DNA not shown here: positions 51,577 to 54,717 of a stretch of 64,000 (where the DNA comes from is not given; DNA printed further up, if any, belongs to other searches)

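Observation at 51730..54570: Unbroken 946-aa Zn-ribbon methylase-like protein with a degenerate DPPY motif and a nuclease-like C-terminus: candidate single-protein DNA-sensing or defence element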

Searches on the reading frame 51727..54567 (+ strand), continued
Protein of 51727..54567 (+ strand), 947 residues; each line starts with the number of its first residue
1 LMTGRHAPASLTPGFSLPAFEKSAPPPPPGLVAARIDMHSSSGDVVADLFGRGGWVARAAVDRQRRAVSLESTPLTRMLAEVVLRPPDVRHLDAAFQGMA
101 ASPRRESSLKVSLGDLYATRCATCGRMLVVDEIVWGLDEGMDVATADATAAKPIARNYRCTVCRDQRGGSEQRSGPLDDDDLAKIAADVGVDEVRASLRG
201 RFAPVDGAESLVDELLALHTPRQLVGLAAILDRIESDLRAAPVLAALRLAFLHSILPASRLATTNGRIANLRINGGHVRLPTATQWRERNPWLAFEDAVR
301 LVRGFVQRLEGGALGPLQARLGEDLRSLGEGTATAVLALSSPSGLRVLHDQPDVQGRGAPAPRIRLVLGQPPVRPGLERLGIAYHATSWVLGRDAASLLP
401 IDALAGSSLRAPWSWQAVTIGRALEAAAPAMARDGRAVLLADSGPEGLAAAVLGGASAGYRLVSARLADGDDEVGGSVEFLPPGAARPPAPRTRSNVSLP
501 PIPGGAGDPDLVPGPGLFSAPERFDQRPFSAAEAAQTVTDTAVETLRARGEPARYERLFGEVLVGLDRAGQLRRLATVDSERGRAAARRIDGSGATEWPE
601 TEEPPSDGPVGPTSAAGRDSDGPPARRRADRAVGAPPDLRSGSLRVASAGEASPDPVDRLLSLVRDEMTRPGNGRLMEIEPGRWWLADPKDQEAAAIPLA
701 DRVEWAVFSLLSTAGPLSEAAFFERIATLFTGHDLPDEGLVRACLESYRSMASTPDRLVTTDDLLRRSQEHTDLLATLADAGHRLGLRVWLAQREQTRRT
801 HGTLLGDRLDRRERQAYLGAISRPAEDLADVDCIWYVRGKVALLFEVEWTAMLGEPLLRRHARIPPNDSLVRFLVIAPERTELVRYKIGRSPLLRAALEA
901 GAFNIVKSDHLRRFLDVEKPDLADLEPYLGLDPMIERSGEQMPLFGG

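Call 13: find_encoding_contigs(protein=P0027, flank=10000, max_places=2)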
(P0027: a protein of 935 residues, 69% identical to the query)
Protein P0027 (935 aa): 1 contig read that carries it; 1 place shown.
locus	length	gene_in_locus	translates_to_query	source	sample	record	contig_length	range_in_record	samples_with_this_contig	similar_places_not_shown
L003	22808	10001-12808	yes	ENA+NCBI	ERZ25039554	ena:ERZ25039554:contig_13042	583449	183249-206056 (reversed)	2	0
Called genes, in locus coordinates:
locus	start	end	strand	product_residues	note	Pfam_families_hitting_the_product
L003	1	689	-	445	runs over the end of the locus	PF01566:Nramp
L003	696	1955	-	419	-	PF05239:PRC (weak), PF03448:MgtE_N, PF14841:FliG_M (faint), PF00571:CBS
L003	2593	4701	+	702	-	PF01590:GAF, PF13185:GAF_2, PF13492:GAF_3, PF01590:GAF, PF13185:GAF_2, PF13492:GAF_3, PF01590:GAF, PF13185:GAF_2, +1 more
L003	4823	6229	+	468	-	PF13492:GAF_3 (faint), PF01590:GAF, PF00990:GGDEF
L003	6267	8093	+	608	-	PF14716:HHH_8, PF14520:HHH_5, PF14791:DNA_pol_B_thumb, PF02811:PHP (weak)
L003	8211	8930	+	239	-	-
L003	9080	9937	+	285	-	PF00515:TPR_1 (weak), PF07719:TPR_2 (weak)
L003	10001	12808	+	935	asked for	PF27126:NmeDI_C (weak)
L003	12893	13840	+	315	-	PF05960:DUF885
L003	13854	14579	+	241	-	PF05960:DUF885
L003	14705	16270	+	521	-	PF00990:GGDEF, PF13487:HD_5, PF01966:HD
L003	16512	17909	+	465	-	PF00202:Aminotran_3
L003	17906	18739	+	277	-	PF09339:HTH_IclR, PF12802:MarR_2, PF13545:HTH_Crp_2 (weak), PF25213:HVO_A0261_N (weak), PF01047:MarR (weak), PF12840:HTH_20 (faint), PF01614:IclR_C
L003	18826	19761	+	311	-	PF21088:MS_channel_1st (weak), PF00924:MS_channel_2nd, PF21082:MS_channel_3rd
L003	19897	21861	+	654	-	PF16177:ACAS_N, PF00501:AMP-binding, PF13193:AMP-binding_C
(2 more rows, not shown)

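Call 14: find_encoding_contigs(protein=P0084, flank=10000, max_places=2)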
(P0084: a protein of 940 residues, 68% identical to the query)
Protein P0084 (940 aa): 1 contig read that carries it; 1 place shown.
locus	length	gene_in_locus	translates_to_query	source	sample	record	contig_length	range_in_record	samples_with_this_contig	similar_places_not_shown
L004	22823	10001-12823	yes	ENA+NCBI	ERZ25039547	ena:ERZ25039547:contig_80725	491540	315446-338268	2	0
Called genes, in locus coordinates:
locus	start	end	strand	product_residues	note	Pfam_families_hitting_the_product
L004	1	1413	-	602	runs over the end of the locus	PF01370:Epimerase, PF16363:GDP_Man_Dehyd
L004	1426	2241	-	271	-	-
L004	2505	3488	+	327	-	-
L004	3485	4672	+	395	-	PF13185:GAF_2 (weak), PF13492:GAF_3 (faint), PF13185:GAF_2, PF01590:GAF, PF00990:GGDEF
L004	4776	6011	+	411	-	PF01590:GAF, PF13492:GAF_3 (weak), PF00990:GGDEF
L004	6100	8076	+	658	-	PF14716:HHH_8, PF14520:HHH_5, PF14791:DNA_pol_B_thumb, PF02811:PHP (weak)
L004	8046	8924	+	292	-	-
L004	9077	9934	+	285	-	PF00515:TPR_1 (weak), PF07719:TPR_2 (weak)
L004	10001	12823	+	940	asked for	PF27126:NmeDI_C (weak)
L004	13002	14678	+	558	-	PF05960:DUF885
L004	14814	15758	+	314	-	-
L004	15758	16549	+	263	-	-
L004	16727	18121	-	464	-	PF01946:Thi4 (weak), PF00890:FAD_binding_2 (weak), PF01266:DAO, PF01593:Amino_oxidase (faint), PF03486:HI0933_like (faint), PF07992:Pyr_redox_2 (faint)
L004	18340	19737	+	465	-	PF00202:Aminotran_3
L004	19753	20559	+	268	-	PF25213:HVO_A0261_N (weak), PF01047:MarR (weak), PF01325:Fe_dep_repress (weak), PF09339:HTH_IclR, PF12802:MarR_2, PF13545:HTH_Crp_2 (weak), PF01614:IclR_C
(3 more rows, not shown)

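Call 15: find_encoding_contigs(protein=P0090, flank=10000, max_places=2)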
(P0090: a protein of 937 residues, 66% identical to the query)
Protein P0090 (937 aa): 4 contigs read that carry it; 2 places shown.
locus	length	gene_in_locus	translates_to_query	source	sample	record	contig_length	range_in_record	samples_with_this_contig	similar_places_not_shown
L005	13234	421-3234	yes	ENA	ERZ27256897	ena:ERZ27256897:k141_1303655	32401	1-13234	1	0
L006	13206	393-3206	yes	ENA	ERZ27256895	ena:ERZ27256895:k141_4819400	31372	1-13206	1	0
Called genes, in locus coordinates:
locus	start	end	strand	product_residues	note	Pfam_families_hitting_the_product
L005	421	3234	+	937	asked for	PF27126:NmeDI_C (weak)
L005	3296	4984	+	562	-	PF05960:DUF885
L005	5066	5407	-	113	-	-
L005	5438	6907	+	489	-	PF05787:PhoX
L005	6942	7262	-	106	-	-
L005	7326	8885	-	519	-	PF01266:DAO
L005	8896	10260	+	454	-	PF00202:Aminotran_3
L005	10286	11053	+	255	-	PF25213:HVO_A0261_N (weak), PF01047:MarR (weak), PF01325:Fe_dep_repress (weak), PF09339:HTH_IclR, PF12802:MarR_2, PF01614:IclR_C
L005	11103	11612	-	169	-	-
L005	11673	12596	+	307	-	PF21088:MS_channel_1st (weak), PF00924:MS_channel_2nd, PF21082:MS_channel_3rd (weak)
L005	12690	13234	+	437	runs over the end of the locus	PF16177:ACAS_N, PF00501:AMP-binding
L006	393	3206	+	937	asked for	PF27126:NmeDI_C (weak)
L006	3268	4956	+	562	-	PF05960:DUF885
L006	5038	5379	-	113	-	-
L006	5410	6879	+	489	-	PF05787:PhoX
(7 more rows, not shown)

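Call 20: search_protein_families(library=pfam, proteins=[L001:9073-9930:+, L001:7528-8373:+], max_evalue=10)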
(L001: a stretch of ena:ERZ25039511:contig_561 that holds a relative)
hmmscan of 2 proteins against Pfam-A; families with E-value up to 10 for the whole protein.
L001:9073-9930:+ (286 aa): 12 families
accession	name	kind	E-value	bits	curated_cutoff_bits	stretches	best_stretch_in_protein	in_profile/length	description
PF07719.23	TPR_2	-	7.9e-07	29.2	27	1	54-87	1-34/34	Tetratricopeptide repeat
PF00515.34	TPR_1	-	1.1e-06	28.7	27.8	1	54-87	1-34/34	Tetratricopeptide repeat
PF13432.12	TPR_16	-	2e-05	25.3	32.7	1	26-87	2-64/65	Tetratricopeptide repeat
PF13414.12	TPR_11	-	0.00013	22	26.8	1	62-87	2-27/42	TPR repeat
PF13181.12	TPR_8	-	0.00056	20.3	25.7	1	58-87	5-34/34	Tetratricopeptide repeat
PF13428.12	TPR_14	-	0.0012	19.8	23.5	1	59-90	6-37/44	Tetratricopeptide repeat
PF11846.14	Wzy_C_2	-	0.0058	17.1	28.5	1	19-87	111-179/191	Virulence factor membrane-bound polymerase, C-terminal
PF13424.12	TPR_12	-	0.01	16.4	30.1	1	54-83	3-32/77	Tetratricopeptide repeat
PF14559.12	TPR_19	-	0.16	12.7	25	1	34-87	4-59/68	Tetratricopeptide repeat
PF13371.12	TPR_9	-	0.19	12.2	35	1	30-92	4-67/73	Tetratricopeptide repeat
PF13176.12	TPR_7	-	0.35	11.5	27.9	1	59-88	4-35/36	Tetratricopeptide repeat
PF13374.12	TPR_10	-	1.5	9.4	27.5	1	58-83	6-31/42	Tetratricopeptide repeat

L001:7528-8373:+ (282 aa): 0 families

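Call 29: search_protein_representatives(alignment_id=A1)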
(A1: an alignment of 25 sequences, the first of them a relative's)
Query: 25 sequences, 938 profile positions. Proteins with E-value up to 0.001 (for the whole library): 1363; up to 1e-10: 890; up to 1e-30: 368. The best 150 are listed.
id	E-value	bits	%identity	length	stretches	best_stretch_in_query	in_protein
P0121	0.0e+00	1411.0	-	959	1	1-937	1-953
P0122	2.1e-294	995.7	-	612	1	1-577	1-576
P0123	1.5e-287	973.0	-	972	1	7-937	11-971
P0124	4.1e-280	948.4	-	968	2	16-587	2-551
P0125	4.6e-260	882.0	-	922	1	2-937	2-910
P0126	3.1e-241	819.7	-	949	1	13-937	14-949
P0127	1.8e-238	810.6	-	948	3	1-495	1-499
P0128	2.8e-231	786.7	-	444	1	1-403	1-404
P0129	2.6e-227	773.6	-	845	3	8-502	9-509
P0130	2.7e-221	753.7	-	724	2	635-937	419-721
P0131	8.5e-221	752.1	-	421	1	506-938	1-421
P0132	1.9e-213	727.8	-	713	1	37-586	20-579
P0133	3.4e-211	720.3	-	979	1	8-937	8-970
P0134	3.5e-211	720.2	-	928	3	274-488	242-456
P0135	6.9e-206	702.7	-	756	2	521-937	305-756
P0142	2.7e-164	565.1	-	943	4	651-937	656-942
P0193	7.6e-100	351.8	-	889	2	675-936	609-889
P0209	1.3e-93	331.1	-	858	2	671-936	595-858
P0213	3.1e-89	316.7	-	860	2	645-936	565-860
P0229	2.4e-81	290.6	-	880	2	674-936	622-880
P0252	1.3e-73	265.0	-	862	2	674-935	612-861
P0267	6.8e-70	252.7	-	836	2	683-935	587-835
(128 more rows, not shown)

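Call 30: search_protein_families(library=pfam, proteins=[P0123, P0126, P0133, P0142, P0193, P0209, P0213, P0229, P0252, P0267], max_evalue=0.1)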
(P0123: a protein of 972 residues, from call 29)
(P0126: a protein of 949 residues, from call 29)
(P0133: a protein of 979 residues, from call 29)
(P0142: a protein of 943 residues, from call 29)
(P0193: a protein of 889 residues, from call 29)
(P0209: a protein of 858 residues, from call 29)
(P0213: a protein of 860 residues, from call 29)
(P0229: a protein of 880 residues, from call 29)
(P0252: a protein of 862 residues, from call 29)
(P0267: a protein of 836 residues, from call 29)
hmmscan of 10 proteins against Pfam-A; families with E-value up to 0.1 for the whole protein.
P0123 (972 aa): 0 families

P0126 (949 aa): 0 families

P0133 (979 aa): 0 families

P0142 (943 aa): 0 families

P0193 (889 aa): 2 families
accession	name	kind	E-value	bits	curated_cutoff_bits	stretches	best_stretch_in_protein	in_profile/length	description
PF01555.25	N6_N4_Mtase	-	7.1e-05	23.3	26.7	1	19-71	160-212/221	DNA methylase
PF24355.1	DUF7514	-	0.02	15.2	27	0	134-198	58-122/160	Domain of unknown function (DUF7514)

P0209 (858 aa): 1 family
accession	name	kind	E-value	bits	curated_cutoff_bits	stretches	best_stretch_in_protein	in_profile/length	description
PF01555.25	N6_N4_Mtase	-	0.00081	19.8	26.7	0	30-71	169-210/221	DNA methylase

P0213 (860 aa): 4 families
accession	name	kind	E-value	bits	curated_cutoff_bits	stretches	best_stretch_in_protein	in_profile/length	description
PF24042.1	DUF7351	-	0.0032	17.7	31.2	1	105-160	54-109/177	Domain of unknown function (DUF7351)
PF01555.25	N6_N4_Mtase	-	0.0093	16.4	26.7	1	25-72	165-212/221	DNA methylase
PF12760.12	Zn_ribbon_IS1595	-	0.017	15.5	25.4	1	119-153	20-45/46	Transposase zinc-ribbon domain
PF23451.1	Zn_ribbon_PaaD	-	0.052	13.6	27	1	114-152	11-46/53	PaaD zinc beta ribbon domain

P0229 (880 aa): 1 family
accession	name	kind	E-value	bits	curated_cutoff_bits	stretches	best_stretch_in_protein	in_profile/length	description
PF01555.25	N6_N4_Mtase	-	5e-08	33.6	26.7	1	27-80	162-215/221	DNA methylase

P0252 (862 aa): 1 family
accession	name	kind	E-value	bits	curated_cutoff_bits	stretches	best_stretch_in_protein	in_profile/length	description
PF01555.25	N6_N4_Mtase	-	3.1e-07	31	26.7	1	20-73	160-213/221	DNA methylase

P0267 (836 aa): 1 family
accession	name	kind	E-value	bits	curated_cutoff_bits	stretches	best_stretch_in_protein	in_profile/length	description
PF01555.25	N6_N4_Mtase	-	0.00042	20.8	26.7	1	28-79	161-212/221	DNA methylase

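Call 31: list_cluster_members(proteins=[P0193, P0209, P0213, P0229, P0252, P0267, P0123, P0126, P0133, P0142])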
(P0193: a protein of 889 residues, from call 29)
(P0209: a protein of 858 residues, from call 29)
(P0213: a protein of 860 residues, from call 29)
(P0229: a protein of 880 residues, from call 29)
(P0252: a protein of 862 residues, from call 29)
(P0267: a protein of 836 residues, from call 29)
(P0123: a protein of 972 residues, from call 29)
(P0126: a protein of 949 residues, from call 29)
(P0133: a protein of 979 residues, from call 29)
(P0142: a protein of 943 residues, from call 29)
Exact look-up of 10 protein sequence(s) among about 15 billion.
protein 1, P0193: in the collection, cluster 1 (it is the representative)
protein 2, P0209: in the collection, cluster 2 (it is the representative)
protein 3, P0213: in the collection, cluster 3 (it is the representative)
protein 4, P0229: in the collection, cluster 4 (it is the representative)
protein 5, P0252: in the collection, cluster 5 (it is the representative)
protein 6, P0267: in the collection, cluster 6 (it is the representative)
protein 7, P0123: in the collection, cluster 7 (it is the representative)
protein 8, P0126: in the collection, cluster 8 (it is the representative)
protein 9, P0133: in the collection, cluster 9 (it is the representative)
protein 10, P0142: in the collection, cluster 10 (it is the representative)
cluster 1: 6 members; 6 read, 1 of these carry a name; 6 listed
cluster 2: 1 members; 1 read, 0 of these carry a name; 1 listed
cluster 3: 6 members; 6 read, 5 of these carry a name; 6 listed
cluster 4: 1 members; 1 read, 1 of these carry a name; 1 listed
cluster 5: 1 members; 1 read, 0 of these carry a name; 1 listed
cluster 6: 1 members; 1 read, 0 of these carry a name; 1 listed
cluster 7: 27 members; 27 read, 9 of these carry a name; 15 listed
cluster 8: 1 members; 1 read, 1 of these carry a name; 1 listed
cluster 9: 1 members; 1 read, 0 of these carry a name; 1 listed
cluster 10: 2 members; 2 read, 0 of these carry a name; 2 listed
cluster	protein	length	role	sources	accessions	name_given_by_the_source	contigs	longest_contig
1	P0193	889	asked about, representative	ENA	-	-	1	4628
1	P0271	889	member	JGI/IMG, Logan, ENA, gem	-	hypothetical protein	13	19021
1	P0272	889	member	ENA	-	-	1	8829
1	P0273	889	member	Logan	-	-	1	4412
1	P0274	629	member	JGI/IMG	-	-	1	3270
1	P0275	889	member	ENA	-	-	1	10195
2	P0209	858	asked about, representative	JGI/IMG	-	-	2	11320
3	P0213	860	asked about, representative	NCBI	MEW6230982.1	MAG: hypothetical protein AB1566_01560 [Chloroflexota bacterium]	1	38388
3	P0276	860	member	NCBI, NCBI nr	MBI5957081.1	MAG: hypothetical protein HY871_08775 [Chloroflexi bacterium] | hypothetical protein [Chloroflexota bacterium]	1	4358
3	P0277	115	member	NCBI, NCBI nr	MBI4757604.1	MAG: hypothetical protein HY783_01145, partial [Chloroflexi bacterium] | hypothetical protein [Chloroflexota bacterium]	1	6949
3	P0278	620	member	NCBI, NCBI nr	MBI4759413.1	MAG: hypothetical protein HY783_10535, partial [Chloroflexi bacterium] | hypothetical protein [Chloroflexota bacterium]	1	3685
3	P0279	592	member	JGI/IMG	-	hypothetical protein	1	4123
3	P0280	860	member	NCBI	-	-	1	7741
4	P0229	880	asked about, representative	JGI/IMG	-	hypothetical protein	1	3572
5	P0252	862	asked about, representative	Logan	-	-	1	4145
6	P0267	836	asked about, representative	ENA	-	-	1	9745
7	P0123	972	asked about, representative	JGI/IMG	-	-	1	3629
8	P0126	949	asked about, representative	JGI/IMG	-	hypothetical protein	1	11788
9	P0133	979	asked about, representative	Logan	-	-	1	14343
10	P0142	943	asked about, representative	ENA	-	-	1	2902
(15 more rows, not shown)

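Call 35: find_homologous_proteins(query=P0193, max_evalue=0.001)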
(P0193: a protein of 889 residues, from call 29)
Query P0193 (889 aa): 46 proteins with E <= 0.001 among 8000 candidates.
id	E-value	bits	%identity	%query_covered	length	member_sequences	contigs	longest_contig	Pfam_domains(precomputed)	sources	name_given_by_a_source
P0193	0.0e+0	1992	100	100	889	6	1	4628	PF27126.1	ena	-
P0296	0.0e+0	1778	90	100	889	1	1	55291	PF27126.1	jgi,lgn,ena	-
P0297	0.0e+0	1713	87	100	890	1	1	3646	-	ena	-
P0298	0.0e+0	1690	87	100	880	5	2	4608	-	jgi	-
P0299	0.0e+0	1655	82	100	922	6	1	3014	PF01555.25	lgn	-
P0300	0.0e+0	1616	84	100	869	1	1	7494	PF27126.1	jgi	jgi:hypothetical protein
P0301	3.3e-189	649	42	100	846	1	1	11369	PF27126.1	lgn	-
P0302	8.9e-175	601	39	100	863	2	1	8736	PF01555.25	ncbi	-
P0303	7.7e-173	595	41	100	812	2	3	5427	PF01555.25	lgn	-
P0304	1.9e-172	594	40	100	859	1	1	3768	PF27126.1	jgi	jgi:hypothetical protein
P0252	2.7e-167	577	41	100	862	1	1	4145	PF01555.25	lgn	-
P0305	5.4e-165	569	41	100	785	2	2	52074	-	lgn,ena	-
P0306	7.7e-164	565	40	100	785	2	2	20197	PF01555.25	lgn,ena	-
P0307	4.4e-157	543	39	96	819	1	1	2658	PF27126.1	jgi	jgi:hypothetical protein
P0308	1.4e-145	505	37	100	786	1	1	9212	-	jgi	jgi:hypothetical protein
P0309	5.6e-119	417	36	98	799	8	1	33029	-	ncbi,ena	-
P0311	5.4e-106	374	33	100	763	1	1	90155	-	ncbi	-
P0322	1.1e-87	313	30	99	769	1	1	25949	PF01555.25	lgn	-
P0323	3.7e-86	308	31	99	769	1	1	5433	PF01555.25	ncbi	-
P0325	4.7e-85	305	31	99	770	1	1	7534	PF01555.25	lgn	-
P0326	4.7e-85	305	31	99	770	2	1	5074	PF01555.25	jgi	jgi:hypothetical protein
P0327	2.7e-84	302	31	99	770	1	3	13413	PF01555.25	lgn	-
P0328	8.0e-84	300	31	99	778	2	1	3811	PF01555.25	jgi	jgi:hypothetical protein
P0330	5.4e-80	288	31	99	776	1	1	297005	PF01555.25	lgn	-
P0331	5.4e-77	278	32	95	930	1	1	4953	PF27126.1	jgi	jgi:hypothetical protein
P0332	5.3e-75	271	41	32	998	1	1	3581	PF27126.1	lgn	-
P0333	3.1e-72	262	43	32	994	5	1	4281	PF27126.1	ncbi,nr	ncbi:MAG: hypothetical protein QOI00_1972 [Chloroflexota bacterium]|nr:hypothetical protein [Chlorof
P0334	8.1e-72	261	43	32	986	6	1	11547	PF27126.1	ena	-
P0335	5.2e-70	255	42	32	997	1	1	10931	PF27126.1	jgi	jgi:hypothetical protein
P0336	1.7e-69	253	41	32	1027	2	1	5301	PF27126.1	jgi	jgi:hypothetical protein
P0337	4.1e-69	252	41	32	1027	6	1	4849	PF27126.1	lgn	-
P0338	2.2e-57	213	41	32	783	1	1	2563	PF27126.1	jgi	jgi:hypothetical protein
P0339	2.6e-43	166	24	96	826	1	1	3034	PF03602.22,PF02086.22,PF27126.1,PF01555.25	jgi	jgi:16S rRNA G966 N2-methylase RsmD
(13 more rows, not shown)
